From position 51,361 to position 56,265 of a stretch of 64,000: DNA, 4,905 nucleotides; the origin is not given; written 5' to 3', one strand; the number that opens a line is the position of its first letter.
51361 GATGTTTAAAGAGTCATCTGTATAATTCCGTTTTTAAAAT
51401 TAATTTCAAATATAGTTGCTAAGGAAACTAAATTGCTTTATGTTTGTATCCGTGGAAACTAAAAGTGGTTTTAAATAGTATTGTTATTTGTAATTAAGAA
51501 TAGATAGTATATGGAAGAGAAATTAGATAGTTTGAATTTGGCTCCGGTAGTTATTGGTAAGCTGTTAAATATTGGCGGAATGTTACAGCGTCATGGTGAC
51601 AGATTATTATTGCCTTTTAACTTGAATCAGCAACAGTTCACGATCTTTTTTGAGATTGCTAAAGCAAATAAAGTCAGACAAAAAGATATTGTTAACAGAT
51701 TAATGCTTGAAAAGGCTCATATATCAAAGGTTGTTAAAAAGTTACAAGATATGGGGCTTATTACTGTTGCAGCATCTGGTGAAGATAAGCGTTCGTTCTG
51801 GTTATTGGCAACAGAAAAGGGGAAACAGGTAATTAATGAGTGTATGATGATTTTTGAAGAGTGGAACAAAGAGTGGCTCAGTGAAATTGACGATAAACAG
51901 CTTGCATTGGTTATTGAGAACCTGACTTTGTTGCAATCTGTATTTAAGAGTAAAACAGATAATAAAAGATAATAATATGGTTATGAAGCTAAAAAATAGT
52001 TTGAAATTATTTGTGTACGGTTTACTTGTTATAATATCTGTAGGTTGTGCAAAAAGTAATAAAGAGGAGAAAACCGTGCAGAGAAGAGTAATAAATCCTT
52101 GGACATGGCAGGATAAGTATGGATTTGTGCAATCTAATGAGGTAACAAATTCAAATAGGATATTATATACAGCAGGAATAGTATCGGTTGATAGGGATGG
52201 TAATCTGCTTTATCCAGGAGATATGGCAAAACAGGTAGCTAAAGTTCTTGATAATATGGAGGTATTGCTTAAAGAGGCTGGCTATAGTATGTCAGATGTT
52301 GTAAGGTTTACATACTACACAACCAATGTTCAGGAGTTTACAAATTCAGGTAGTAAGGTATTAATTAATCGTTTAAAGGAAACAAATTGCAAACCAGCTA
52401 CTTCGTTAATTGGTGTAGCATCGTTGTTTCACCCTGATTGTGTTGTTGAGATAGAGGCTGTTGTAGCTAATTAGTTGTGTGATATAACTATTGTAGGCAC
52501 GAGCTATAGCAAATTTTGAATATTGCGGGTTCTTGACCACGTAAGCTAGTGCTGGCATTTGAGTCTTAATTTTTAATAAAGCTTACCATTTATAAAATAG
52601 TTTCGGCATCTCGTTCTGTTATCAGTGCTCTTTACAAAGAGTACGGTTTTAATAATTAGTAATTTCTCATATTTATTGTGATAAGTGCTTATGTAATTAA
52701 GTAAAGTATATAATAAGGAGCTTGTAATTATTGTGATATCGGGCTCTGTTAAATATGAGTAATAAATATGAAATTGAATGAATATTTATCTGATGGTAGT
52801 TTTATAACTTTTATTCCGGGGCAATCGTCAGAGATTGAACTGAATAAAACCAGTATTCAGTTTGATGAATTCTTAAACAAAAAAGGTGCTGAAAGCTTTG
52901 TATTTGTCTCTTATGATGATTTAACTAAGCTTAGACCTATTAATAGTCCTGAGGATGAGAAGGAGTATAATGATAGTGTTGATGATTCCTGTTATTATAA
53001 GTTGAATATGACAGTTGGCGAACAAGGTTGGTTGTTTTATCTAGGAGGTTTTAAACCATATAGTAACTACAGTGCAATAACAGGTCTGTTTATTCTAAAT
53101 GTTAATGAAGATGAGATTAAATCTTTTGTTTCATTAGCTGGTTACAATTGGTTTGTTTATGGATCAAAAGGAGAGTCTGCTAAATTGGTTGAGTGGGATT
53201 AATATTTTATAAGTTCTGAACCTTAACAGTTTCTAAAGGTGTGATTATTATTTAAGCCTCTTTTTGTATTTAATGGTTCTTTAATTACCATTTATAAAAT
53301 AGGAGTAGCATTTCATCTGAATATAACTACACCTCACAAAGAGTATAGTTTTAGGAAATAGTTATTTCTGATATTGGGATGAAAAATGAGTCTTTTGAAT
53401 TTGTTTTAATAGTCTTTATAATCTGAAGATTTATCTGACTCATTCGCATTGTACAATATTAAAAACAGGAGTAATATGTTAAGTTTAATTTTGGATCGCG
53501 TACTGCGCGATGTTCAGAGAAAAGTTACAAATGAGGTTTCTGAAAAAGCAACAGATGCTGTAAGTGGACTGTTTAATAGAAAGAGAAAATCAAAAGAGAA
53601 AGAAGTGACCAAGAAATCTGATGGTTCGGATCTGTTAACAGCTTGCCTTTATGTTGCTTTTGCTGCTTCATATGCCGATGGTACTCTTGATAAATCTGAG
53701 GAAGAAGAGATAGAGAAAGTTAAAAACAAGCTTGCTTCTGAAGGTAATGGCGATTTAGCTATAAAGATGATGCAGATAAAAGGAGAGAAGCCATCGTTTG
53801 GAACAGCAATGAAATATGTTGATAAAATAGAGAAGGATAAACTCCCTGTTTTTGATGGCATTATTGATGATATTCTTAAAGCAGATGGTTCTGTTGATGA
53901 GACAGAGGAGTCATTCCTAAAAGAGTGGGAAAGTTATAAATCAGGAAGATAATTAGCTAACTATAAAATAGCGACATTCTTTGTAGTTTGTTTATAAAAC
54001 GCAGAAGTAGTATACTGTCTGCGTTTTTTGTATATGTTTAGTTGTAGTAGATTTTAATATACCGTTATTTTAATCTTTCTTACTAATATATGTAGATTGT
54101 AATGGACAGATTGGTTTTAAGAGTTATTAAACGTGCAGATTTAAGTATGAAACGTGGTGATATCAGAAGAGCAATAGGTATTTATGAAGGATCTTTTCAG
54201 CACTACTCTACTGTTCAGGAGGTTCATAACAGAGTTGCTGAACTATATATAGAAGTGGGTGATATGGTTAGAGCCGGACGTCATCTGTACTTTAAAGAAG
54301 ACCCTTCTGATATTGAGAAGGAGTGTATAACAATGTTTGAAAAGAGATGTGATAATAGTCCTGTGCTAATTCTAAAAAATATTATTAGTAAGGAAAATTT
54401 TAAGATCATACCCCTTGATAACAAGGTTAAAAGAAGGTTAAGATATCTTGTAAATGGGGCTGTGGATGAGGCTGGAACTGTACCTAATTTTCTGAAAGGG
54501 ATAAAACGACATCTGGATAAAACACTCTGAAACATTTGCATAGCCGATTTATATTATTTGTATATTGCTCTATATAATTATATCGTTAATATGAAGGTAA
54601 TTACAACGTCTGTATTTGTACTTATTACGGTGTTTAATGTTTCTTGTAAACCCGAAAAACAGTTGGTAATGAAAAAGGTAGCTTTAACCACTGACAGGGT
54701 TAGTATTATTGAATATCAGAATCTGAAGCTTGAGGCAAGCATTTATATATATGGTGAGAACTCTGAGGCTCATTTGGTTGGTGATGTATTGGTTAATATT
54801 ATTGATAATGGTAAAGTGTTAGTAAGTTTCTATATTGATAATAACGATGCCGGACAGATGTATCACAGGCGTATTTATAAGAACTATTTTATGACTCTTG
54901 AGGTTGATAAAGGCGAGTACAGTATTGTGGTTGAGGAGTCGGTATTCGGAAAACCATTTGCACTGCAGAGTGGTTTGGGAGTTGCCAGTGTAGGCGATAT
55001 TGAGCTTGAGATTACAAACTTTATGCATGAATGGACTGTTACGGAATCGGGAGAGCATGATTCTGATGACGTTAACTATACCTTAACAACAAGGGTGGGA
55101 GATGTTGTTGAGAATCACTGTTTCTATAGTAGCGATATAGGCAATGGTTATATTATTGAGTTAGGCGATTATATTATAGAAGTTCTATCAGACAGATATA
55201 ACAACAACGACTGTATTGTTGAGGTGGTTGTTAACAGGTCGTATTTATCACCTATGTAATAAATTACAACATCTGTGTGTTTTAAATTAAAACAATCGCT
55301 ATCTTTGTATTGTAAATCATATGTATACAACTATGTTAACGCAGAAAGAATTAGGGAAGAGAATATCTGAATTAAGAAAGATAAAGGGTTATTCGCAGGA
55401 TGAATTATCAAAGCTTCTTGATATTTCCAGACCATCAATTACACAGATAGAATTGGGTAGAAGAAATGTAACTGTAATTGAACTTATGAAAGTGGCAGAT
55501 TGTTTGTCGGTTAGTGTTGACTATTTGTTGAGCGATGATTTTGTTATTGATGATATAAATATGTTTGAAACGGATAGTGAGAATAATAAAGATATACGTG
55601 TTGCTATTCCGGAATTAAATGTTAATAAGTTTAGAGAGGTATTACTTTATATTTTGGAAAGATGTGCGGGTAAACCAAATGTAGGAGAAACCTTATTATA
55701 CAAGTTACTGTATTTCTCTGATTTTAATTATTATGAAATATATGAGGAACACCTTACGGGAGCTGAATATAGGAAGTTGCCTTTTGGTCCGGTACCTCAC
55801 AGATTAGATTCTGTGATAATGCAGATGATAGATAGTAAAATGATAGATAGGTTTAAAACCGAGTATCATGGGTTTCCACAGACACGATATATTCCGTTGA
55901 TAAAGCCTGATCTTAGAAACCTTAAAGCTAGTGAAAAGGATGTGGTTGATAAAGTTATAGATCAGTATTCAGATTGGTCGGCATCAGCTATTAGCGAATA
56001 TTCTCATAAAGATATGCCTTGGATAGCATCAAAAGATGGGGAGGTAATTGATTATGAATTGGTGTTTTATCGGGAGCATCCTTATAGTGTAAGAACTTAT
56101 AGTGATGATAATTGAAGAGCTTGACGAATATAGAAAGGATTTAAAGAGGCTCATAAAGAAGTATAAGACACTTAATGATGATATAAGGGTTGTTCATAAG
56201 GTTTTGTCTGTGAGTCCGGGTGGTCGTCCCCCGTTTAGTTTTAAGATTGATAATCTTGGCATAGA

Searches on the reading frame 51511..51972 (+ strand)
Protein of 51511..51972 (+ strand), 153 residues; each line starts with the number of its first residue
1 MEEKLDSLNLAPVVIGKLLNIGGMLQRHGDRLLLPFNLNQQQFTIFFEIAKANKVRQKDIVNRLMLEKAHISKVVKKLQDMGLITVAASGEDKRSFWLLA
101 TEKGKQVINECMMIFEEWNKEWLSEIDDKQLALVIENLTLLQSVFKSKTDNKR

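Call 7: search_protein_families(library=pfam, proteins=[window:51511-51972:+], max_evalue=0.001)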
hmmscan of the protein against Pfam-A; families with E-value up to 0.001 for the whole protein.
window:51511-51972:+ (153 aa): 7 families
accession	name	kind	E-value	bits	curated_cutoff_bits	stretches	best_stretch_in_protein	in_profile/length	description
PF12802.13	MarR_2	-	8.7e-12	45.5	27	1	37-95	2-61/61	MarR family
PF01047.28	MarR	-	2.6e-11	43.6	24.6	1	38-95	1-58/59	MarR family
PF13463.12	HTH_27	-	6.6e-09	36.4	22.2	1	38-104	1-68/68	Winged helix DNA-binding domain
PF22381.2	Staph_reg_Sar_Rot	-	1.6e-07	31.8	27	1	36-110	10-84/85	Transcriptional regulator SarA/Rot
PF24034.1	DUF7343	-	7.7e-05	22.9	27.6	1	55-90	19-54/62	Domain of unknown function (DUF7343)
PF01978.25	TrmB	-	0.00017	21.8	25.6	1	36-87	4-55/68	Sugar-specific transcriptional regulator TrmB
PF13601.12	HTH_34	-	0.00053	20.5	27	1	44-114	4-75/80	Winged helix DNA-binding domain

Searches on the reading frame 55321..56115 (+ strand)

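Call 7: search_protein_families(library=pfam, proteins=[window:55321-56115:+], max_evalue=0.001)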
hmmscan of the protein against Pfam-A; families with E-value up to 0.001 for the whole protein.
window:55321-56115:+ (264 aa): 6 families
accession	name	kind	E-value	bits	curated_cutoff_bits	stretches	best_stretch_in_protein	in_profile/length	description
PF13274.11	SocA_Panacea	-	2.7e-21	77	25.7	1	126-234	1-112/113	Antitoxin SocA-like, Panacea domain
PF01381.28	HTH_3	-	2.9e-13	50.1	23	1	15-69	1-55/55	Helix-turn-helix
PF12844.13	HTH_19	-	2.1e-08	34.4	30.2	1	12-51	1-40/64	Helix-turn-helix domain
PF13560.12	HTH_31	-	9.3e-06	26.3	27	1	10-52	1-44/64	Helix-turn-helix domain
PF13443.12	HTH_26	-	0.00031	21.4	22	1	14-70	1-58/63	Cro/C1-type HTH DNA-binding domain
PF13744.12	HTH_37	-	0.00068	19.8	27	0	6-60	14-69/80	Helix-turn-helix domain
